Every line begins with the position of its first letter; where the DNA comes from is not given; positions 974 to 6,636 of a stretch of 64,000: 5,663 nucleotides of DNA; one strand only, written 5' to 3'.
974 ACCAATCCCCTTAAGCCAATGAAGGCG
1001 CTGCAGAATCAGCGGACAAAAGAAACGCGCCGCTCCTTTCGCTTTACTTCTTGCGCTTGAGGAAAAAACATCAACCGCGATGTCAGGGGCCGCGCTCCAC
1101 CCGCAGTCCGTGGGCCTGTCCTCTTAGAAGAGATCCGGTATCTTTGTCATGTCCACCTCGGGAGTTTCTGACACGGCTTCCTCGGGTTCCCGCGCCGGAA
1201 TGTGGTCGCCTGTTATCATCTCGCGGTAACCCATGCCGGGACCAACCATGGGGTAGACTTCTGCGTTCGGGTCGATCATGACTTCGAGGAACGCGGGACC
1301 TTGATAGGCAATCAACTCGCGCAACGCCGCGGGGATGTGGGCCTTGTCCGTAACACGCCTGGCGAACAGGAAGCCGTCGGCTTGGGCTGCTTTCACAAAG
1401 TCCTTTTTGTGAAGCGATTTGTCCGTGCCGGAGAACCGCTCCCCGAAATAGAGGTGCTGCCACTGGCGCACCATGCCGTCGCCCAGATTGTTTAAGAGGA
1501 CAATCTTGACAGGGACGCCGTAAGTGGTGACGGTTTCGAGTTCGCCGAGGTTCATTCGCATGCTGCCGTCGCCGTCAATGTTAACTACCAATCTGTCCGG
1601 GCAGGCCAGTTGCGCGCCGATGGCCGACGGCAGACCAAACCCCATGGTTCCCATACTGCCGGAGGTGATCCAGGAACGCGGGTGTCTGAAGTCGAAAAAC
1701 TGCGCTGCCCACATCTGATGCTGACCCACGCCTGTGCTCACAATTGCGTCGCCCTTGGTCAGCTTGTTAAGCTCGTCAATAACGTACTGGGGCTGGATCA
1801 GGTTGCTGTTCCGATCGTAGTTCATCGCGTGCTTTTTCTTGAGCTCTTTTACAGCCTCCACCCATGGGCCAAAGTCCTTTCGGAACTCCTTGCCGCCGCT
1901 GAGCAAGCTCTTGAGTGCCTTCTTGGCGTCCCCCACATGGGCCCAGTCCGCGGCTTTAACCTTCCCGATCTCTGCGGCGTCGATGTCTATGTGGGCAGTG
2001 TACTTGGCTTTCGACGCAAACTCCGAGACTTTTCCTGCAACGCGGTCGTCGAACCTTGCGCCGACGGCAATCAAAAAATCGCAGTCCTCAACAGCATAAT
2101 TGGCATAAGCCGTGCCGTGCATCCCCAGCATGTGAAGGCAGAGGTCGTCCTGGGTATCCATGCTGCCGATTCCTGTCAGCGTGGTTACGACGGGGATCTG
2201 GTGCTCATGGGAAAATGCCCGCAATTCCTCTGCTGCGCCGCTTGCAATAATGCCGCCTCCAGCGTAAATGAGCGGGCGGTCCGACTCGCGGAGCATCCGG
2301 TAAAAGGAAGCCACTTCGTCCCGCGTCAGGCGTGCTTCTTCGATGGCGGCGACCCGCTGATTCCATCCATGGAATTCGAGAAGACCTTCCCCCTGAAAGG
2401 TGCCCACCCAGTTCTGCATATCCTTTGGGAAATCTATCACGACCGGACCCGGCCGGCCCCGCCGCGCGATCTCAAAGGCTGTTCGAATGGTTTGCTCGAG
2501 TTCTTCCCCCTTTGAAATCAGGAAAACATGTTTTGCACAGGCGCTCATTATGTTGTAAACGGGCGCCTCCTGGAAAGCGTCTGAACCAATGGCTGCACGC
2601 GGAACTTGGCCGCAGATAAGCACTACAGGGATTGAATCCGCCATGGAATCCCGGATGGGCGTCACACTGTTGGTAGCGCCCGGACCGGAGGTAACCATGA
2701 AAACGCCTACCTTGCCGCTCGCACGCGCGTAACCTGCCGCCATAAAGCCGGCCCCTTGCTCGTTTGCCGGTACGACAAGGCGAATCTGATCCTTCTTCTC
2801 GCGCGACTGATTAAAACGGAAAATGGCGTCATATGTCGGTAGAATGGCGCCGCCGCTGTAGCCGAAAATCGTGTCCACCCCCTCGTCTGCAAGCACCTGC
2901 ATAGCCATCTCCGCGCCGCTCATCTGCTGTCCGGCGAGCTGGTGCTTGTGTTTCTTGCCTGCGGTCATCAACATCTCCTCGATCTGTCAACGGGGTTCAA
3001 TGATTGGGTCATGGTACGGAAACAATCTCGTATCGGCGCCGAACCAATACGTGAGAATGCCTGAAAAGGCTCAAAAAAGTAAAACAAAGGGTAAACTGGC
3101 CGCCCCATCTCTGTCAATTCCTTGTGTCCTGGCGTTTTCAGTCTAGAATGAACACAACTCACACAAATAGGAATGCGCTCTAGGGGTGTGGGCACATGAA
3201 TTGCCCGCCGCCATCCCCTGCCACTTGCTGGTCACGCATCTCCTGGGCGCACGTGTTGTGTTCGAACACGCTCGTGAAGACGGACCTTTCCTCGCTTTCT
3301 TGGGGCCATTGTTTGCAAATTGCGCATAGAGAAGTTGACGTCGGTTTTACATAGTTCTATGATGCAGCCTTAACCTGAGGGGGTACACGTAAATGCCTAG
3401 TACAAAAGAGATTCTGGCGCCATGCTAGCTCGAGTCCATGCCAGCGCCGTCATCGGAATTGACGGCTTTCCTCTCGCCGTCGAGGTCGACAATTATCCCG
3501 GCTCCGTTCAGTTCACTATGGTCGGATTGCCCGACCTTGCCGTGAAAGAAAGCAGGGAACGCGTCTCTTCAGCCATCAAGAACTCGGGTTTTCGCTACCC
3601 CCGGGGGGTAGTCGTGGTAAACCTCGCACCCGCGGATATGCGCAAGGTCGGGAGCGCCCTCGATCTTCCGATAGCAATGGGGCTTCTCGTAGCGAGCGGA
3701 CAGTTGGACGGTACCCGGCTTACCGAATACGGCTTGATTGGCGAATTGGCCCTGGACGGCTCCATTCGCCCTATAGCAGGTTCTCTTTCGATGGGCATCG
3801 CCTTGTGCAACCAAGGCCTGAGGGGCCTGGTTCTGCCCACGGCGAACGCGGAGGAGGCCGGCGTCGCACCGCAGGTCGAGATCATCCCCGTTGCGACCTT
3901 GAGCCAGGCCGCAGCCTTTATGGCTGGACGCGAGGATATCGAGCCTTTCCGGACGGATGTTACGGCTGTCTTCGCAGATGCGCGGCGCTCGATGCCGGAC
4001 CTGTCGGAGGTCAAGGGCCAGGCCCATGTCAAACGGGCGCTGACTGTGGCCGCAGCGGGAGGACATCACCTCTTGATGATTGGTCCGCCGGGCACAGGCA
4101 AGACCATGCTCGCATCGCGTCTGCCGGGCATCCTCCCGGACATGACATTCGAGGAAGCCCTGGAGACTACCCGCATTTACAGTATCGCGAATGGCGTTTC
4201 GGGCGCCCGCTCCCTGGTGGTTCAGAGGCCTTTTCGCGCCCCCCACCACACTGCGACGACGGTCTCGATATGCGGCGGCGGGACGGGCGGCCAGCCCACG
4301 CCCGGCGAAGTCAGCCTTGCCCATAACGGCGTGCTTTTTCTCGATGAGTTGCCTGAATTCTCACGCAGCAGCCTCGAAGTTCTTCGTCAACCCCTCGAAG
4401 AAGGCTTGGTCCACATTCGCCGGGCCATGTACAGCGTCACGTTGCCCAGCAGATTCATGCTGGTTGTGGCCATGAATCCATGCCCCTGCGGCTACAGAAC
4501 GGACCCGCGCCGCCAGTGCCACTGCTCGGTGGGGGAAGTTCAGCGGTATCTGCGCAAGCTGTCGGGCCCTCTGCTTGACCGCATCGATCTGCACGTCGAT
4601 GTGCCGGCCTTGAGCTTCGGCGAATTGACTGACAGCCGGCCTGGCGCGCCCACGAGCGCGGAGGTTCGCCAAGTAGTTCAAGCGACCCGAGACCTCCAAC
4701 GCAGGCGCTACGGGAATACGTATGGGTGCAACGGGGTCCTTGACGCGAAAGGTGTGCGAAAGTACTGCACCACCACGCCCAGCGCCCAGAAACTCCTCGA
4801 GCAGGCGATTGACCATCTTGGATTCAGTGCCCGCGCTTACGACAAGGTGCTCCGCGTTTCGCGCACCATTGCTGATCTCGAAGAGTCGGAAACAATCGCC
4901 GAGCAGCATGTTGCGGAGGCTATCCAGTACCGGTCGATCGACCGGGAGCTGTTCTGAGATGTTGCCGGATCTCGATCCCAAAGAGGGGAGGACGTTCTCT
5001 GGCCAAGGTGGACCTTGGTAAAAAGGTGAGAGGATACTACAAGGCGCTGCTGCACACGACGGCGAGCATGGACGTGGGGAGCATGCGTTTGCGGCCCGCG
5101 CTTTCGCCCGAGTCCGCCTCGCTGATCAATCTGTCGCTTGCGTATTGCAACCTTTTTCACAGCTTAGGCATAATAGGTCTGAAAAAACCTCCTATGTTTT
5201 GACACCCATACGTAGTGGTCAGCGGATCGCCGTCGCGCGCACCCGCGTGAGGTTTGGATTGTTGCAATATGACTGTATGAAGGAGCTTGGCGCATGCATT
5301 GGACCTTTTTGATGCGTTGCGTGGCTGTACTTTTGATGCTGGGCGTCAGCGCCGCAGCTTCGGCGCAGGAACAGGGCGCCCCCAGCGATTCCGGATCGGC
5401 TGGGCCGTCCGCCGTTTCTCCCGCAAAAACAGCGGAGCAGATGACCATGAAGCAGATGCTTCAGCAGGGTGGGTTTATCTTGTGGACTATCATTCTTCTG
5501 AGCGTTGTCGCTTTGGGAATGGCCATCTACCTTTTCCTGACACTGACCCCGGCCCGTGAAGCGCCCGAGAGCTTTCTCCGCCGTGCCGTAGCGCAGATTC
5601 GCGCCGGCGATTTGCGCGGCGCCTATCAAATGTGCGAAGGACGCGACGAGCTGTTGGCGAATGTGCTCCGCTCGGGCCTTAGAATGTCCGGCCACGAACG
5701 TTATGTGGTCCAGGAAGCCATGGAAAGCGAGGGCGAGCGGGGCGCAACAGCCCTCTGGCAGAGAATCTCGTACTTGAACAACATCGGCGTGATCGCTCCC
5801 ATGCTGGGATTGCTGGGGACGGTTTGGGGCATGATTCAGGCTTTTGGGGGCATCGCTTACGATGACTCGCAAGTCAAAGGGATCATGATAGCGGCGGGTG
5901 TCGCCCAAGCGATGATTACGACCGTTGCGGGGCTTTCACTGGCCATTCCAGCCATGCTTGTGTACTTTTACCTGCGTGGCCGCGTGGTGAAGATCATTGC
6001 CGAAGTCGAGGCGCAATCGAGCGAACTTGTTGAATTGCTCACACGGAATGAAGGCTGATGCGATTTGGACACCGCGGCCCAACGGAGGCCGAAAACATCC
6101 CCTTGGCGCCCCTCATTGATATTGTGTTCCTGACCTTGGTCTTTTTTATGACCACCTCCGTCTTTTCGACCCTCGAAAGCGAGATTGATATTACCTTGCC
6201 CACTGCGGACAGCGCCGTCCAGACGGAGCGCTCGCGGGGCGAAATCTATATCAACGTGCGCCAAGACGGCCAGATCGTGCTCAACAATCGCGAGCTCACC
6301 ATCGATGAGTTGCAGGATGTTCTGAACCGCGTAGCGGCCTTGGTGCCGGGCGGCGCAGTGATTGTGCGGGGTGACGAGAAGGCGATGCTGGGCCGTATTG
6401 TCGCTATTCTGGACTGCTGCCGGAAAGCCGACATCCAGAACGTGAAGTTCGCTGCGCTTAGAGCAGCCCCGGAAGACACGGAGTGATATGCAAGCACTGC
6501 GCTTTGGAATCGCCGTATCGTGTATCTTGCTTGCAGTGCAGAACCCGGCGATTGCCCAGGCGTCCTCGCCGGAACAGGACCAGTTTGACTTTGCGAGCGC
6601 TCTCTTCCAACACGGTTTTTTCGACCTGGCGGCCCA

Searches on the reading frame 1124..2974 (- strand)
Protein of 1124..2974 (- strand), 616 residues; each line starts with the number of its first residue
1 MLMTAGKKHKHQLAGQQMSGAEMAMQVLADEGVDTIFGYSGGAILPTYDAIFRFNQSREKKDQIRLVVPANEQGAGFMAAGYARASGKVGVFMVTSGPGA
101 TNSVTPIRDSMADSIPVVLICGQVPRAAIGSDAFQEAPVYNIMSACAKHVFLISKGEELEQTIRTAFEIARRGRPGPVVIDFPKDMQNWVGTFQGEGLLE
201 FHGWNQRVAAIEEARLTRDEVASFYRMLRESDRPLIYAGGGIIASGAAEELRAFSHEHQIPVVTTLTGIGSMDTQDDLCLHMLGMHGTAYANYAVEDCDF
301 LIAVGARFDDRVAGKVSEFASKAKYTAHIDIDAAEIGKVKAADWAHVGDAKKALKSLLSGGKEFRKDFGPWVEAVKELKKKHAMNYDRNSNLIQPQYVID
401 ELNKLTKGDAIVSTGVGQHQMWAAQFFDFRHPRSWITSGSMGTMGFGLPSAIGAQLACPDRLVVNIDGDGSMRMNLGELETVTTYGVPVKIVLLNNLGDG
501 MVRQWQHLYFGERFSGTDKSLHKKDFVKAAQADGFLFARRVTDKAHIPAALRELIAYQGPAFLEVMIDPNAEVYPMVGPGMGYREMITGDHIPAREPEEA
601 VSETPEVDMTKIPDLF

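Call 62: search_protein_families(library=pfam, proteins=[window:1124-2974:-], max_evalue=0.00001)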
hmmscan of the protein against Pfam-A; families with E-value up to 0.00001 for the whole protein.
window:1124-2974:- (616 aa): 3 families
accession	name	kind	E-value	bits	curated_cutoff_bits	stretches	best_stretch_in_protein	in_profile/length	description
PF02775.26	TPP_enzyme_C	-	7.3e-51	172.4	21.9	1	415-565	1-151/151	Thiamine pyrophosphate enzyme, C-terminal TPP binding domain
PF00205.28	TPP_enzyme_M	-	1.7e-42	144.8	30.4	1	225-357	5-137/137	Thiamine pyrophosphate enzyme, central domain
PF02776.23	TPP_enzyme_N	-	4.7e-34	117.1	26.8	1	18-136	1-112/119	Thiamine pyrophosphate enzyme, N-terminal TPP binding domain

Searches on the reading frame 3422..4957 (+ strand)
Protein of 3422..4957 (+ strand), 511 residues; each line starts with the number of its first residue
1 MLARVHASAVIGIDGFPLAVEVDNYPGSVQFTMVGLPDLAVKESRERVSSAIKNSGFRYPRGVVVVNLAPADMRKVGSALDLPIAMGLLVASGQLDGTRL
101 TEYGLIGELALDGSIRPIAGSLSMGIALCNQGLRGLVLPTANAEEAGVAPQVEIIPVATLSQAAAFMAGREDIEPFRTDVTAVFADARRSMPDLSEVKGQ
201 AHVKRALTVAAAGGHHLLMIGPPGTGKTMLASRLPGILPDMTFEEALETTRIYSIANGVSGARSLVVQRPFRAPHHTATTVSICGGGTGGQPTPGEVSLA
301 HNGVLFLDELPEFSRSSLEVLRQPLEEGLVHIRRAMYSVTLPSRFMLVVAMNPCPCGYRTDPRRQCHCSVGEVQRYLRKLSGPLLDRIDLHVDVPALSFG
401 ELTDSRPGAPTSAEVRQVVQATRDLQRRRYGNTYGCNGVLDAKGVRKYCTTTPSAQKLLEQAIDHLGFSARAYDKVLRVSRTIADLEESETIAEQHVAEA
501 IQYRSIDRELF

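Call 62: search_protein_families(library=pfam, proteins=[window:3422-4957:+], max_evalue=0.00001)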
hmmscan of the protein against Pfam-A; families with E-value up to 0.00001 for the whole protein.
window:3422-4957:+ (511 aa): 5 families
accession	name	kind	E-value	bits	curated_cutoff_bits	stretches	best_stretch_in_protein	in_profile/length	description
PF01078.27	Mg_chelatase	-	1e-91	306.4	20.3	1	193-400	1-205/207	Magnesium chelatase, subunit ChlI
PF13541.12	ChlI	-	1.4e-38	131.9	27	1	20-142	1-121/121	Subunit ChlI of Mg-chelatase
PF13335.12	Mg_chelatase_C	-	7e-31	107.1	26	1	411-504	3-94/94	Magnesium chelatase, subunit ChlI C-terminal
PF07728.20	AAA_5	-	2.1e-08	34.7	22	1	216-355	1-125/139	AAA domain (dynein-related subfamily)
PF00493.29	MCM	-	1.6e-07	31.1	23.3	0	294-360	114-180/224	MCM P-loop domain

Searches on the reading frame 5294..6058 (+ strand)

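Call 62: search_protein_families(library=pfam, proteins=[window:5294-6058:+], max_evalue=0.00001)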
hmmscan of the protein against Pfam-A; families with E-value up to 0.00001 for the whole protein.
window:5294-6058:+ (254 aa): 1 family
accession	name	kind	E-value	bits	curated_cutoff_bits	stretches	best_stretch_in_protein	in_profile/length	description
PF01618.21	MotA_ExbB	-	6.3e-30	104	22.9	1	119-239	4-126/127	MotA/TolQ/ExbB proton channel family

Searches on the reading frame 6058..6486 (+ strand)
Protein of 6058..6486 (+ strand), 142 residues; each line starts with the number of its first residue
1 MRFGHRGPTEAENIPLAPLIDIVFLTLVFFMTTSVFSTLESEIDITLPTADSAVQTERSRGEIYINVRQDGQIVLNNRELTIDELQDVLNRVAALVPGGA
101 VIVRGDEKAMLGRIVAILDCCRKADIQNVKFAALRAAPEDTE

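Call 62: search_protein_families(library=pfam, proteins=[window:6058-6486:+], max_evalue=0.00001)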
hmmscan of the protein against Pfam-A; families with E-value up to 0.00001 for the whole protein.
window:6058-6486:+ (142 aa): 1 family
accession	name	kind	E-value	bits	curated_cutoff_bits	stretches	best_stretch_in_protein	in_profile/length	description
PF02472.21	ExbD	-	5.9e-25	88.2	25.4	1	10-133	4-125/128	Biopolymer transport protein ExbD/TolR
